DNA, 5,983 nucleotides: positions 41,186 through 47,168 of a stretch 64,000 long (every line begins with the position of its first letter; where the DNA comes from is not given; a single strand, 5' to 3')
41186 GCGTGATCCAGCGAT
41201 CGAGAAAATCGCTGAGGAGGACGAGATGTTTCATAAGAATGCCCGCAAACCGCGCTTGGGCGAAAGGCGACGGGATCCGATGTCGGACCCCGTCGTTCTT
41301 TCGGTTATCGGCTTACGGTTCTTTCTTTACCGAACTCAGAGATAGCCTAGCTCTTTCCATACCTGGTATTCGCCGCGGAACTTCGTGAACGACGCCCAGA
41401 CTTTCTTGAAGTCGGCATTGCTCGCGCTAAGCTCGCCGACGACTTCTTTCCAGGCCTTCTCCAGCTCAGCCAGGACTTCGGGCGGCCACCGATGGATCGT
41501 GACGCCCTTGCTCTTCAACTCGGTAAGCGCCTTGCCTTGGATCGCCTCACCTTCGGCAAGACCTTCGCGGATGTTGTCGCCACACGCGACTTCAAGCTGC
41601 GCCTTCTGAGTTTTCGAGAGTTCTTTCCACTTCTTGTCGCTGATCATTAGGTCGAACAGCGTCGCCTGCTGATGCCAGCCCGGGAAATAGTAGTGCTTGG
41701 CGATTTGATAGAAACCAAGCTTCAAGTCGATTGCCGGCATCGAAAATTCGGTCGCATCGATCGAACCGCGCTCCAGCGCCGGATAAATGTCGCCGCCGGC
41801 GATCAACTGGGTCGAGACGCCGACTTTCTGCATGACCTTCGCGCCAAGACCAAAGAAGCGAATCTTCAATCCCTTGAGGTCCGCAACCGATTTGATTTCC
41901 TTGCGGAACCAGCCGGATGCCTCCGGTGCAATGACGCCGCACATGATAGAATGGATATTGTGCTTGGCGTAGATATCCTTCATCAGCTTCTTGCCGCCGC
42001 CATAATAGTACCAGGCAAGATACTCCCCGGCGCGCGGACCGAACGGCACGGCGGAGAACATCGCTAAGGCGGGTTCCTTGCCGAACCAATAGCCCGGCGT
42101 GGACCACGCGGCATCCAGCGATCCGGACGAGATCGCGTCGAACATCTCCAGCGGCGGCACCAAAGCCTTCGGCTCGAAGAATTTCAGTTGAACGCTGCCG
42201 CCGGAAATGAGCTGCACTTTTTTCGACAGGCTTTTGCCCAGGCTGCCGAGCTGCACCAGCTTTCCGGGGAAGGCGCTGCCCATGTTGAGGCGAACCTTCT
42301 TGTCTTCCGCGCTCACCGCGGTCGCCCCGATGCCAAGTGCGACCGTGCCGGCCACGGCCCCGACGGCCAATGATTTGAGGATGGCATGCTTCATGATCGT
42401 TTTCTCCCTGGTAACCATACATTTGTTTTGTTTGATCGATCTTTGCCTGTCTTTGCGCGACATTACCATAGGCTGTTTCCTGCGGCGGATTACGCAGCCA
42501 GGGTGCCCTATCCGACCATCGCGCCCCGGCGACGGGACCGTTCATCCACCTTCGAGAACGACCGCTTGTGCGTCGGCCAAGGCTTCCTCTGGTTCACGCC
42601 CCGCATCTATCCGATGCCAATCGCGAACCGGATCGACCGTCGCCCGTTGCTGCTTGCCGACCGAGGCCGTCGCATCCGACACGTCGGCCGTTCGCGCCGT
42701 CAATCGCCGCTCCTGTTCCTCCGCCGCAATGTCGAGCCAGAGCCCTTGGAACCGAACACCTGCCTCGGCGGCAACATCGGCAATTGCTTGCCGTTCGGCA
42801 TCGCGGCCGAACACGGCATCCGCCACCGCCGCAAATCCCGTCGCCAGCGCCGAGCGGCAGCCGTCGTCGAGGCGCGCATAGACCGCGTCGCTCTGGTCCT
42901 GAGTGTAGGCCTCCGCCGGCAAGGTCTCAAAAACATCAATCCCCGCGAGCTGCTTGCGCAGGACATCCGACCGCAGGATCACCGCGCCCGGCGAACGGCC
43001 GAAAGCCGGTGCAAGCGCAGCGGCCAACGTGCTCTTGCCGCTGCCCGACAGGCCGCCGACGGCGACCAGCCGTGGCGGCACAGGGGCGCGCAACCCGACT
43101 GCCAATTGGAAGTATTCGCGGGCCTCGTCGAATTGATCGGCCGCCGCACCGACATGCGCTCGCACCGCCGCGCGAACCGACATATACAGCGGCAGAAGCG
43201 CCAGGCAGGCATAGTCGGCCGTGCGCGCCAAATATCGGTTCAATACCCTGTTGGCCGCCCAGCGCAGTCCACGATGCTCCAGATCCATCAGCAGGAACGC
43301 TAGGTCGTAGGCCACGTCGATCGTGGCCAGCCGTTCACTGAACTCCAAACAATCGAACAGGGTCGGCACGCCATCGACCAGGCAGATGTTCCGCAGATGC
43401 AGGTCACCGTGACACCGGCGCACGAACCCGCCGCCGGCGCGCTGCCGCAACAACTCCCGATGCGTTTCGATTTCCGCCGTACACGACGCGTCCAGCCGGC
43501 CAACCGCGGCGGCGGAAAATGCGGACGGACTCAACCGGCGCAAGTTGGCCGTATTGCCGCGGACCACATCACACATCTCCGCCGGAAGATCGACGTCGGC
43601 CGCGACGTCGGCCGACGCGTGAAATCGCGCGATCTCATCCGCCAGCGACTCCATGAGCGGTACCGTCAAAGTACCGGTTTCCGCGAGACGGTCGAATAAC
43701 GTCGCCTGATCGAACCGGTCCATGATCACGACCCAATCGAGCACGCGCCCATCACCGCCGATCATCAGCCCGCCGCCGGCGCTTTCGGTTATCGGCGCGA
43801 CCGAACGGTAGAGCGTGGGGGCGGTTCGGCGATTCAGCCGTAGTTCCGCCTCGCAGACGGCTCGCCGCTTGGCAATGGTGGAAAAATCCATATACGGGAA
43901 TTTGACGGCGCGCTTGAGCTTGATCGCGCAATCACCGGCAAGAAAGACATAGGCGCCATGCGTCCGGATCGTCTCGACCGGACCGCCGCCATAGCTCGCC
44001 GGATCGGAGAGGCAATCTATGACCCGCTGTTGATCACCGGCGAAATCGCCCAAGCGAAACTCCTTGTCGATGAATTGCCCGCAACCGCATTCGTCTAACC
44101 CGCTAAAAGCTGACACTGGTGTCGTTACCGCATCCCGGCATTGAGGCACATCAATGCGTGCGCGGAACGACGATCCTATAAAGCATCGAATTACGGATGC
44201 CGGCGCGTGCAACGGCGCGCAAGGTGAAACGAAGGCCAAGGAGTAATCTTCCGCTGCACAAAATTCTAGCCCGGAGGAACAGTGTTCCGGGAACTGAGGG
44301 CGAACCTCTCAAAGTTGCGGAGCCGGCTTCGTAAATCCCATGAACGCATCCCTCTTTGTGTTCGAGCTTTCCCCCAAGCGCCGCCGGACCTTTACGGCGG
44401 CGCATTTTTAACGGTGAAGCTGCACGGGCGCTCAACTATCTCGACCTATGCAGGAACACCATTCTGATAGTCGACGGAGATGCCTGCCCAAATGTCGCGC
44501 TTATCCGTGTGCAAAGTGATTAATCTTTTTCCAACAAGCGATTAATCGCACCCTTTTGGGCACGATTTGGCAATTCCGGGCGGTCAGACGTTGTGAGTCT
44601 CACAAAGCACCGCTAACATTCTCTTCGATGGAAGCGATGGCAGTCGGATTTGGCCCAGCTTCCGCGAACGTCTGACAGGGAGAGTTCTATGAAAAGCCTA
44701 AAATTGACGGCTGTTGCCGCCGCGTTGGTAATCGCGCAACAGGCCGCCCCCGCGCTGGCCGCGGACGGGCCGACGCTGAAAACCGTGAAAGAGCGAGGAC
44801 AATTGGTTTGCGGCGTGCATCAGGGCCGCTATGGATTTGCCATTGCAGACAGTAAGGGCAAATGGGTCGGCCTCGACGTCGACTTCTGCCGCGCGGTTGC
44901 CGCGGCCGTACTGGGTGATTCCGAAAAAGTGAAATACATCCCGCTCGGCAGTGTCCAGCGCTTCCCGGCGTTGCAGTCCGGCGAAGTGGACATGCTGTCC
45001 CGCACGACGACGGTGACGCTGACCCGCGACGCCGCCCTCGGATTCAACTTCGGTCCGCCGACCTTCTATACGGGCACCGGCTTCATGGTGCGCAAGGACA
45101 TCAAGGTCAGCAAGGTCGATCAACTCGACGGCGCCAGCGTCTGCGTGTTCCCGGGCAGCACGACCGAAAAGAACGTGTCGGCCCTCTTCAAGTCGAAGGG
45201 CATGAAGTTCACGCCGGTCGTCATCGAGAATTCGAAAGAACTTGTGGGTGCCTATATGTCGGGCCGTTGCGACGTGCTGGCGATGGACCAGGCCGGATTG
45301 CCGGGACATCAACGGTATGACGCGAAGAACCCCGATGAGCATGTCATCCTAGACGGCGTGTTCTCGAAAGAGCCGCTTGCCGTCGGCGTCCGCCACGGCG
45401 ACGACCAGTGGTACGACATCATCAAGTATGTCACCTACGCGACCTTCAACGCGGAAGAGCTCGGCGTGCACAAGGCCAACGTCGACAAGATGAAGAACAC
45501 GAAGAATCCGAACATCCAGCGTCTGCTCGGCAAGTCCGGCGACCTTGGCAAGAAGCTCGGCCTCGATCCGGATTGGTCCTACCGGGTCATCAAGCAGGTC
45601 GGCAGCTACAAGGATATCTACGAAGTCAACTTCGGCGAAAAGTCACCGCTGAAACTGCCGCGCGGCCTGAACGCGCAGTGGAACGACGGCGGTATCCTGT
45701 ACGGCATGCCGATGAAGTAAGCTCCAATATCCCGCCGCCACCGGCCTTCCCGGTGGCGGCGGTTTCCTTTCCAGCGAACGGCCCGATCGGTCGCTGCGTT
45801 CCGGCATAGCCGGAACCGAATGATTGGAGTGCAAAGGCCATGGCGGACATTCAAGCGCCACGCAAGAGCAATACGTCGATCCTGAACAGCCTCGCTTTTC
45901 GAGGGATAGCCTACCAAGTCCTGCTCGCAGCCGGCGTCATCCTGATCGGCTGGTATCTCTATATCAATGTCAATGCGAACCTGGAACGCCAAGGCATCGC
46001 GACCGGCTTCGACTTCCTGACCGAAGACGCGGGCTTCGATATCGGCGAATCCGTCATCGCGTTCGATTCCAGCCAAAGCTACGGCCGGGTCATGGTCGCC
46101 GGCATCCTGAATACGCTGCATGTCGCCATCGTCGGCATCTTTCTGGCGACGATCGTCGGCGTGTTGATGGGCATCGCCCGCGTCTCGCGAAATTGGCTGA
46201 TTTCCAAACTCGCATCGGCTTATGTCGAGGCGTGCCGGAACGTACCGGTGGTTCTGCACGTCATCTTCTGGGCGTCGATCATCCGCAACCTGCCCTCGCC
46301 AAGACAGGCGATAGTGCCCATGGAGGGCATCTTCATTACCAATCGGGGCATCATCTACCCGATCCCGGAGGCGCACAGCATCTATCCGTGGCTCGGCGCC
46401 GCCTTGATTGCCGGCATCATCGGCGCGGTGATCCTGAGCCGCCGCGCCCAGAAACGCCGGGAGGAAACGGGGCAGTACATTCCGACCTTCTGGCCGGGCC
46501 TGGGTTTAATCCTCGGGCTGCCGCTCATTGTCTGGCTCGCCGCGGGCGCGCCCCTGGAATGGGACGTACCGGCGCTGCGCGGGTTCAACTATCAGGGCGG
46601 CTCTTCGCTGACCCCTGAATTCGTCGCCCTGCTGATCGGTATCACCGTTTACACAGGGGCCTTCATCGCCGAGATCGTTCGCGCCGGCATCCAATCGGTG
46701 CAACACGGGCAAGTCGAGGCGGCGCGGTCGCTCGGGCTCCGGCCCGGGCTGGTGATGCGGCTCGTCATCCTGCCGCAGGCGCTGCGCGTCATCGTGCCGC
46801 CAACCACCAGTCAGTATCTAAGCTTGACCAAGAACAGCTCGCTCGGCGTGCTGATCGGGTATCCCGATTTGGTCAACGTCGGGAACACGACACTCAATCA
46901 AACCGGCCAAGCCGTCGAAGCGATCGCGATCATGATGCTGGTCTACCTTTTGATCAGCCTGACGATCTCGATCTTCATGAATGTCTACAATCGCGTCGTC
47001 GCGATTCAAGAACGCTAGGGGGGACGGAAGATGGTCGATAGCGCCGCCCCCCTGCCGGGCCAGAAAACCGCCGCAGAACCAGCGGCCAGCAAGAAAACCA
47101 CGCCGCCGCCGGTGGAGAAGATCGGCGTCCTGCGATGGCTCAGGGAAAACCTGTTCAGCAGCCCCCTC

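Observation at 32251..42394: LysR-linked cluster combining two TauD/TfdA dioxygenases, a PrpD-family enzyme, two different pyruvate-aldolase families, a 2-hydroxyacid dehydrogenase and a TRAP transporter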

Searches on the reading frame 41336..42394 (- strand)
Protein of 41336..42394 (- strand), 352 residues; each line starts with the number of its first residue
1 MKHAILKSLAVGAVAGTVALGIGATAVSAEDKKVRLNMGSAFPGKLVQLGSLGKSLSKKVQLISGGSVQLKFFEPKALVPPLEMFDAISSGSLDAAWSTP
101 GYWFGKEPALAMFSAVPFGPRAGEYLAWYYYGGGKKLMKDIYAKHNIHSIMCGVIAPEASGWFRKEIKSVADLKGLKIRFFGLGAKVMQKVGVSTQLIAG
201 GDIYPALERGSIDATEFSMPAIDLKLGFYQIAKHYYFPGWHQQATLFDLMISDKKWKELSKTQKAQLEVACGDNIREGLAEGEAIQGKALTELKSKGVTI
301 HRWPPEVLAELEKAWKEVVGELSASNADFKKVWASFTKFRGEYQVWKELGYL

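Call 4: search_protein_families(library=pfam, proteins=[window:41336-42394:-])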
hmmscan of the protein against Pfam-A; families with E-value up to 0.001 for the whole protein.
window:41336-42394:- (352 aa): 1 family
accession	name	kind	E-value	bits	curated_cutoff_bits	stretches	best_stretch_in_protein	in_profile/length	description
PF03480.18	DctP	-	2.4e-42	145.7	23.4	1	50-321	13-281/286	Bacterial extracellular solute-binding protein, family 7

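Call 5: search_protein_families(library=ncbifam, proteins=[window:41336-42394:-])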
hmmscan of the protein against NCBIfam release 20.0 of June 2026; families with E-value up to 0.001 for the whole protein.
window:41336-42394:- (352 aa): 2 families
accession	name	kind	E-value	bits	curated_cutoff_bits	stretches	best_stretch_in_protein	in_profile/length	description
NF037995.1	TRAP_S1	subfamily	3.3e-18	66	50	1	54-309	17-269/271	TRAP transporter substrate-binding protein DctP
TIGR00787.1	dctP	subfamily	6.3e-13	48.7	175.05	1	55-271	17-231/257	DctP family TRAP transporter solute-binding subunit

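Call 51: search_solved_structures(query=window:41336-42394:-, max_evalue=1e-10)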
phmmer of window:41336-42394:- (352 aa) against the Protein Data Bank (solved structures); distinct sequences matched with E-value up to 1e-10: 11.
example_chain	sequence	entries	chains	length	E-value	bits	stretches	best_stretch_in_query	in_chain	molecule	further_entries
2hzk_A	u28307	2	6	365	2e-69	237.6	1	11-349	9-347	TRAP-T family sorbitol/mannitol transporter, periplasmic binding protein, SmoM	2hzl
4yzz_A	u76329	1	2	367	8.3e-68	232.4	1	9-346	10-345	TRAP TRANSPORTER SOLUTE BINDING PROTEIN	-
4yic_A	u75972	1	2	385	9.7e-68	232.1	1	9-346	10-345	TRAP TRANSPORTER SOLUTE BINDING PROTEIN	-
7ug8_A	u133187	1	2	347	9.5e-62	212.4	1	33-349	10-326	Ketoacid-binding protein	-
4pet_A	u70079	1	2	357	4e-52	180.8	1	30-349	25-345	Extracellular solute-binding protein, family 7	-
5cm6_A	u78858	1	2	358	1e-51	179.5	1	29-348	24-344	TRAP dicarboxylate transporter-DctP subunit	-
2zzv_A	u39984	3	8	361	1.8e-32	116.1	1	3-265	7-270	ABC transporter, solute-binding protein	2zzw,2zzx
7e9y_A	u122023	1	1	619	2.7e-24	89.3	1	43-215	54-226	Lactate-binding periplasmic protein TTHA0766,Lactate-binding periplasmic protein TTHA0766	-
4pe3_A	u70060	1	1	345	2.7e-22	82.7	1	57-322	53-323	TRAP dicarboxylate transporter-DctP subunit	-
8zmz_A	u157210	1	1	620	9.6e-22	80.9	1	51-219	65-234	Lactate-binding periplasmic protein TTHA0766,Red fluorescent protein drFP583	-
4uab_A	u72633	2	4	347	6.7e-13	51.8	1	61-274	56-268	Twin-arginine translocation pathway signal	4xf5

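Call 86: search_protein_families(library=pfam, proteins=[L102:6977-7858:+, L102:6192-6890:+, L102:4143-6104:+, L085:7175-7930:+, L102:10120-10905:+, L102:9019-9918:+, L102:10931-11761:+, L102:11860-13833:+], max_evalue=0.00001)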
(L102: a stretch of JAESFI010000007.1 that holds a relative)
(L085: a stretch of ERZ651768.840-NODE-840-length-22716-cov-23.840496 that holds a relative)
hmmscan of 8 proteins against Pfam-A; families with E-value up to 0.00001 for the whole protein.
L102:6977-7858:+ (293 aa): 2 families
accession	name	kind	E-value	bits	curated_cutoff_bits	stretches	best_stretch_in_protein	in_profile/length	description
PF01066.26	CDP-OH_P_transf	-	3.7e-22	79.8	22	1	23-180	1-148/152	CDP-alcohol phosphatidyltransferase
PF08009.16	CDP-OH_P_tran_2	-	9.8e-14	51.4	21.5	1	208-244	1-37/37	CDP-alcohol phosphatidyltransferase 2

L102:6192-6890:+ (232 aa): 1 family
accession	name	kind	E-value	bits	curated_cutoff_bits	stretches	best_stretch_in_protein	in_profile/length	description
PF02666.20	PS_Dcarbxylase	-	3.4e-41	141.5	22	1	48-217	3-197/198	Phosphatidylserine decarboxylase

L102:4143-6104:+ (653 aa): 3 families
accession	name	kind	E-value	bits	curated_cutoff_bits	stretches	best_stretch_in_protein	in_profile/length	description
PF00005.33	ABC_tran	-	1e-33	117.3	25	1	396-545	1-137/137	ABC transporter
PF00664.28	ABC_membrane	-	9.2e-31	108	28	1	53-334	4-274/274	ABC transporter transmembrane region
PF02463.25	SMC_N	-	3.9e-08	33.4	40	1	408-586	26-210/220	RecF/RecN/SMC N terminal domain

L085:7175-7930:+ (251 aa): 4 families
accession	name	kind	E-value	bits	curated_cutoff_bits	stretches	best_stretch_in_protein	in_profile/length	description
PF13561.12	adh_short_C2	-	4.2e-63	213.5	27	1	18-249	1-236/236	Enoyl-(Acyl carrier protein) reductase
PF00106.31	adh_short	-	1.7e-53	181.5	26.6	1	14-199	3-192/195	short chain dehydrogenase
PF08659.16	KR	-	3.8e-12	46.9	22.6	1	15-170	4-163/180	KR domain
PF23441.1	SDR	-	3.3e-08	33.7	27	1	117-247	121-254/258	SDR-like rossmann domain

L102:10120-10905:+ (261 aa): 1 family
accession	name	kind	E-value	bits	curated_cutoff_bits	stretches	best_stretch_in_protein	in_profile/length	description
PF01618.21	MotA_ExbB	-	1.8e-26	92.8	22.9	1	105-218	5-123/127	MotA/TolQ/ExbB proton channel family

L102:9019-9918:+ (299 aa): 2 families
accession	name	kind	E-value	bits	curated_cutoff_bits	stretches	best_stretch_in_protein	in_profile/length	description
PF00106.31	adh_short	-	9.2e-34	117.1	26.6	1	31-232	1-188/195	short chain dehydrogenase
PF13561.12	adh_short_C2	-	2.9e-25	89.7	27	1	40-233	6-183/236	Enoyl-(Acyl carrier protein) reductase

L102:10931-11761:+ (276 aa): 2 families
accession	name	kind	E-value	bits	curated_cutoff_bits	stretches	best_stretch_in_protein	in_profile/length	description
PF13677.11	MotB_plug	-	2.9e-18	65.6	24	1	3-56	2-58/58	Membrane MotB of proton-channel complex MotA/MotB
PF00691.25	OmpA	-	4.7e-10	40.1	27.2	1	161-255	2-94/98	OmpA family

L102:11860-13833:+ (657 aa): 2 families
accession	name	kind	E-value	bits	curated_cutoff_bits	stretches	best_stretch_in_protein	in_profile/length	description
PF02705.21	K_trans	-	5e-177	589.4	24.8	1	48-498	2-453/454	K+ potassium transporter integral membrane domain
PF22776.1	K_trans_C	-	4.7e-48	163.3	24.8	1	509-657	1-151/151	K+ potassium transporter C-terminal domain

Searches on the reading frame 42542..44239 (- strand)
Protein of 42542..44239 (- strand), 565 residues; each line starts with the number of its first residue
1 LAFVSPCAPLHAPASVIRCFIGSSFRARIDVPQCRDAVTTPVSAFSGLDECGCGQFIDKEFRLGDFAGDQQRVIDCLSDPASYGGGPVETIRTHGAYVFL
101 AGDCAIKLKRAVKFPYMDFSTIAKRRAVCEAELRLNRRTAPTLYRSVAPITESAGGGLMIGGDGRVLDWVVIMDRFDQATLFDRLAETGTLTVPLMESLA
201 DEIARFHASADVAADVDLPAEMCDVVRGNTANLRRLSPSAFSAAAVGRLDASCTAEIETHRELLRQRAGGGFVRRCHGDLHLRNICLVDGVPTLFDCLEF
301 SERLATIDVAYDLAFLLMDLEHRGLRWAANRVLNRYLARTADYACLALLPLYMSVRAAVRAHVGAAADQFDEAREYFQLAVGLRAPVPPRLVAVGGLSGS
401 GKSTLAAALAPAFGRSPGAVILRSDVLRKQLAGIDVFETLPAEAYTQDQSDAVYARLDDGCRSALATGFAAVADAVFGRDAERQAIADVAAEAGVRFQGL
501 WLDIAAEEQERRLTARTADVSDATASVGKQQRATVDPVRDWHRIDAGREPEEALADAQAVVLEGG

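Call 60: search_protein_families(library=pfam, proteins=[window:42542-44239:-], max_evalue=0.00001)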
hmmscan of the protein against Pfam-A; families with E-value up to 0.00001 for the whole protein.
window:42542-44239:- (565 aa): 3 families
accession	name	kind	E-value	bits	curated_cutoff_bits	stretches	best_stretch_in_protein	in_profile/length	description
PF13671.12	AAA_33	-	2.4e-24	86.7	27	1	391-537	1-142/143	AAA domain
PF01636.29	APH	-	4.7e-09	36.8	23.2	1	195-348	96-238/239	Phosphotransferase enzyme family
PF06414.18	Zeta_toxin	-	9.6e-07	28.9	22.3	1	389-501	16-128/199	Zeta toxin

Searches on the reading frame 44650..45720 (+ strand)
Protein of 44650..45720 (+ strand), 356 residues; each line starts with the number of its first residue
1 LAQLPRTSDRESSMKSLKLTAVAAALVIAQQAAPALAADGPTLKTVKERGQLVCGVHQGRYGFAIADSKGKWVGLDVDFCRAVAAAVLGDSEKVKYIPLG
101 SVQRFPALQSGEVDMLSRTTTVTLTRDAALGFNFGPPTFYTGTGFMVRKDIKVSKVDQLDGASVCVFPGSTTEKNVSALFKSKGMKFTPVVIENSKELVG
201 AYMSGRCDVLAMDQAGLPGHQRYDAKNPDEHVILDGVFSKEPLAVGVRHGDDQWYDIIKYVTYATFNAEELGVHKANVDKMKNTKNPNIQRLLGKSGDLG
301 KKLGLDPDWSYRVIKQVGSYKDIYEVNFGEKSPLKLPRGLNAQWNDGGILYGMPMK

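Call 75: search_protein_families(library=pfam, proteins=[window:44650-45720:+], max_evalue=0.00001)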
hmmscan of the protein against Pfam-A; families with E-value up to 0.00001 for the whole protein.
window:44650-45720:+ (356 aa): 2 families
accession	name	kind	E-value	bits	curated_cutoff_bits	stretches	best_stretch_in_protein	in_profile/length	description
PF00497.25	SBP_bac_3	-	1.2e-15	57.9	26.4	1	52-260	1-111/132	Bacterial extracellular solute-binding proteins, family 3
PF09084.16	NMT1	-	4.7e-06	27.1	20.5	0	143-211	75-145/216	NMT1/THI5 like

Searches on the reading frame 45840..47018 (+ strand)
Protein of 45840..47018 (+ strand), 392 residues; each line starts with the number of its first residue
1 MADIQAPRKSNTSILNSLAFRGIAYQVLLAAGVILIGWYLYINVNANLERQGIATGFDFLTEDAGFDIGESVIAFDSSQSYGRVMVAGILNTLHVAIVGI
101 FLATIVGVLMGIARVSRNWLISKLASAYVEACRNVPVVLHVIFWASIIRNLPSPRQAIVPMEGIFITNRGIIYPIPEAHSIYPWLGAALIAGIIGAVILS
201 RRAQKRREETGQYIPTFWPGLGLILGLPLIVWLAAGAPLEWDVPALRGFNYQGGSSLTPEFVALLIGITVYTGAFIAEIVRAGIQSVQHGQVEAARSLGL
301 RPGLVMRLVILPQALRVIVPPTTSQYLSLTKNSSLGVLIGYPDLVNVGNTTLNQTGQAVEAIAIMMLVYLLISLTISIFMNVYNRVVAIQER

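Call 75: search_protein_families(library=pfam, proteins=[window:45840-47018:+], max_evalue=0.00001)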
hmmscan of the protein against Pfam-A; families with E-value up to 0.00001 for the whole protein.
window:45840-47018:+ (392 aa): 1 family
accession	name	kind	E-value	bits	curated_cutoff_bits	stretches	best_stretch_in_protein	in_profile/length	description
PF00528.27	BPD_transp_1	-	3.9e-18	66.3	26.4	1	209-387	25-178/184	Binding-protein-dependent transport system inner membrane component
